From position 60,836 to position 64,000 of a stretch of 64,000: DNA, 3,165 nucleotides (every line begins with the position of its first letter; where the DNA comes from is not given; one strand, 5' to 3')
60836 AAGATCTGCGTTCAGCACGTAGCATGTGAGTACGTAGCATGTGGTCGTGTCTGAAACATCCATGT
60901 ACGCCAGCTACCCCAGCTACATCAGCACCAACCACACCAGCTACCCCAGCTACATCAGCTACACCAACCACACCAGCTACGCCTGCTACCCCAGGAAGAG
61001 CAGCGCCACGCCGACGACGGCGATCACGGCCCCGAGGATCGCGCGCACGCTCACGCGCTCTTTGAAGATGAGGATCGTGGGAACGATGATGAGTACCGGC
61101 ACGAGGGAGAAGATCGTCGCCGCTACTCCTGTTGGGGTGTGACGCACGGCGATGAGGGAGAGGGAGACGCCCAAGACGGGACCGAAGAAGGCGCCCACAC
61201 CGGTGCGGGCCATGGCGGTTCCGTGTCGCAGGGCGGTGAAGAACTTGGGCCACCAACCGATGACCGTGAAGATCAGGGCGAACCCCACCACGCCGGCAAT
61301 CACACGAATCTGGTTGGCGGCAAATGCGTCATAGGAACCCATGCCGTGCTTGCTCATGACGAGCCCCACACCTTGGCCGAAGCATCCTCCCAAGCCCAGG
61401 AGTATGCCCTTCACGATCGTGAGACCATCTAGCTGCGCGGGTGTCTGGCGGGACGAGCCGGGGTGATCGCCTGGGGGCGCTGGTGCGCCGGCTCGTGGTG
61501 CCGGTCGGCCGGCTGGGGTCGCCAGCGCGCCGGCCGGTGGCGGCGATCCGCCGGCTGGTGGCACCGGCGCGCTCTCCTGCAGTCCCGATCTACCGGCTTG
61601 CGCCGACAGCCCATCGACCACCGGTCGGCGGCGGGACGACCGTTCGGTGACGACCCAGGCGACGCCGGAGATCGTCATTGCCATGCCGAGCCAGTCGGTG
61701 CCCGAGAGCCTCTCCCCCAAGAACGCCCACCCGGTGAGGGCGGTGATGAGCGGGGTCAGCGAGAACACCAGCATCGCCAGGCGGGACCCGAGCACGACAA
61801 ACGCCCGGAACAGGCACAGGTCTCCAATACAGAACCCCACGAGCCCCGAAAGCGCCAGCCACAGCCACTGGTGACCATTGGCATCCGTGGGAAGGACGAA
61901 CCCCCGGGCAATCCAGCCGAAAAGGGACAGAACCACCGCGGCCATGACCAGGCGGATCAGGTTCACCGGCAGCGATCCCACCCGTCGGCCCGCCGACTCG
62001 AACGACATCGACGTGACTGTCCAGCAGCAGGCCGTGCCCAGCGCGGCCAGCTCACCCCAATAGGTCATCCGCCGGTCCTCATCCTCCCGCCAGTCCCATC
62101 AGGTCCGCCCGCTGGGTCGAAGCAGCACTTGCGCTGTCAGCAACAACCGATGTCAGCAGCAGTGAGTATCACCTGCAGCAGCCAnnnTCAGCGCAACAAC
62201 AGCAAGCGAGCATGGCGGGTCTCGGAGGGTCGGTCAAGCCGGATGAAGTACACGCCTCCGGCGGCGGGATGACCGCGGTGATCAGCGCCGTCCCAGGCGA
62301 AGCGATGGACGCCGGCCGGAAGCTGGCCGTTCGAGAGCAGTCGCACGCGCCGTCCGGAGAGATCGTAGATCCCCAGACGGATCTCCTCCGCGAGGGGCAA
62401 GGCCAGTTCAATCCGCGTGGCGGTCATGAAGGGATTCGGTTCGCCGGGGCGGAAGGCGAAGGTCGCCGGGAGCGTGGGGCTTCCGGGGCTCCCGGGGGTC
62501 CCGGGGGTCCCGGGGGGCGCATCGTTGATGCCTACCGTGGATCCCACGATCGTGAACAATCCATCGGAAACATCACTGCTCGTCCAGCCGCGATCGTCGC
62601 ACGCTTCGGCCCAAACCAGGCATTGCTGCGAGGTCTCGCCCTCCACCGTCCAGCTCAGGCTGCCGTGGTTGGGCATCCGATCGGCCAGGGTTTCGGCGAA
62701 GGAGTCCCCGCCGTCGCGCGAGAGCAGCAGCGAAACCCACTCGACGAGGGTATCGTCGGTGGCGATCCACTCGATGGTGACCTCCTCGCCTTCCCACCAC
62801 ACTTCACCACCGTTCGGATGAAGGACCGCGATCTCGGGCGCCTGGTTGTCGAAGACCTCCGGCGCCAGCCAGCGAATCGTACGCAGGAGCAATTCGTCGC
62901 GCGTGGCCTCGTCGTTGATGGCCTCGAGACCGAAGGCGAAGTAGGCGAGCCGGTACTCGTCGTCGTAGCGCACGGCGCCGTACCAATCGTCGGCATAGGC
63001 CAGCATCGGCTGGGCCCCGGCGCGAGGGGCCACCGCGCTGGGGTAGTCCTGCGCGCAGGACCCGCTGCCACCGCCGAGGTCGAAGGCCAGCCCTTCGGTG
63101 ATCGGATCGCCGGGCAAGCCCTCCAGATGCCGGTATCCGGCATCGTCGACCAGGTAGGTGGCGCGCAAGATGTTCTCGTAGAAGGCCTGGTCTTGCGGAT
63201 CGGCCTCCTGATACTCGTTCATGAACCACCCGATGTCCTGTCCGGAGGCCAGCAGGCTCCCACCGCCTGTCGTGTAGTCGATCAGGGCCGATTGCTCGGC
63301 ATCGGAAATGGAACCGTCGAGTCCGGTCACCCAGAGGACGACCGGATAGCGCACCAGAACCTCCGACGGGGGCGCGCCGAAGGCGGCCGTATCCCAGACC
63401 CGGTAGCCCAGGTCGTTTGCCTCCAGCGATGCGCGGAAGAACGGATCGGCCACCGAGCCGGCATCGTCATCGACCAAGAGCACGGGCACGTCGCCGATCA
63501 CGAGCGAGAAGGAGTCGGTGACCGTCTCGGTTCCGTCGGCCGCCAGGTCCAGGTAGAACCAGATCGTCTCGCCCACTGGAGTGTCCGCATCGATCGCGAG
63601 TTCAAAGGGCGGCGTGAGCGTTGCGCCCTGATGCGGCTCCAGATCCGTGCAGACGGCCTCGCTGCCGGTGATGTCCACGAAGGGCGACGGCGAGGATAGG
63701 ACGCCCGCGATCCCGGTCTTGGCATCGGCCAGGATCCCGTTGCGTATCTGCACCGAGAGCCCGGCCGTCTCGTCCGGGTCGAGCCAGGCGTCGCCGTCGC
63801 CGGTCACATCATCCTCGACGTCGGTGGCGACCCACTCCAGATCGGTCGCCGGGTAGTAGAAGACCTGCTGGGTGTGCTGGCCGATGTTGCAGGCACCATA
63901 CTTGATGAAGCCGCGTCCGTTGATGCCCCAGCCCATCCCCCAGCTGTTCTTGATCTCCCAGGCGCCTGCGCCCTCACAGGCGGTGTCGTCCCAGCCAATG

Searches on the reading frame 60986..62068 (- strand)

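Call 16: search_protein_families(library=pfam, proteins=[window:60986-62068:-], max_evalue=0.00001)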
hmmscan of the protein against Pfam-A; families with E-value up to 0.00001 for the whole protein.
window:60986-62068:- (360 aa): 1 family
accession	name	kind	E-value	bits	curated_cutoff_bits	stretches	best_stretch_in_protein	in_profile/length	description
PF00892.27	EamA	-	2e-38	132.2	28.2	2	4-140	2-134/135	EamA-like transporter family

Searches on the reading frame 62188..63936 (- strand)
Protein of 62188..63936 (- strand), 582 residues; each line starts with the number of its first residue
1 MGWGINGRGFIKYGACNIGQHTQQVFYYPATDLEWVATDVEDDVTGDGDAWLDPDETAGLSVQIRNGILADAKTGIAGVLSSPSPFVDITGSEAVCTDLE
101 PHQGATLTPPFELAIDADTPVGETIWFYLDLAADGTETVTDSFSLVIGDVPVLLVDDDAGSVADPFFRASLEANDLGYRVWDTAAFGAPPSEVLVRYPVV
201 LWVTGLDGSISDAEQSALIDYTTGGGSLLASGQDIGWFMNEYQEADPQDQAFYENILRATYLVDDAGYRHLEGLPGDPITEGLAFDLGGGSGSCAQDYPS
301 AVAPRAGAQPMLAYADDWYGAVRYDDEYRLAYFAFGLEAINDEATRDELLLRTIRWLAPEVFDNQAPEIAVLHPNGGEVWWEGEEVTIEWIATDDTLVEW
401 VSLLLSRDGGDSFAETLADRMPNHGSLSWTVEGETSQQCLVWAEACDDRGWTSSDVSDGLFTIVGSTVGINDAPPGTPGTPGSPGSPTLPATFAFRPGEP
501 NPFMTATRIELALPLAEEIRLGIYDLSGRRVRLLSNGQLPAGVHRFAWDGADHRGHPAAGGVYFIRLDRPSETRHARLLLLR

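Call 16: search_protein_families(library=pfam, proteins=[window:62188-63936:-], max_evalue=0.00001)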
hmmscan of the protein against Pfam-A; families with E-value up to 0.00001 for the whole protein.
window:62188-63936:- (582 aa): 1 family
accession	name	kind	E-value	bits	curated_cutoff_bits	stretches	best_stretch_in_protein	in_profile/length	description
PF13860.13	FlgD_ig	-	1.8e-09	37.9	27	1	516-566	22-72/79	FlgD Ig-like domain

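Call 37: find_encoding_contigs(protein=window:62188-63936:-, flank=10000, max_places=3)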
Protein window:62188-63936:- (582 aa): no gene with exactly this product is on record in the collection.
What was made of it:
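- Tried and rejected: It found nothing at the other end (call 37).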
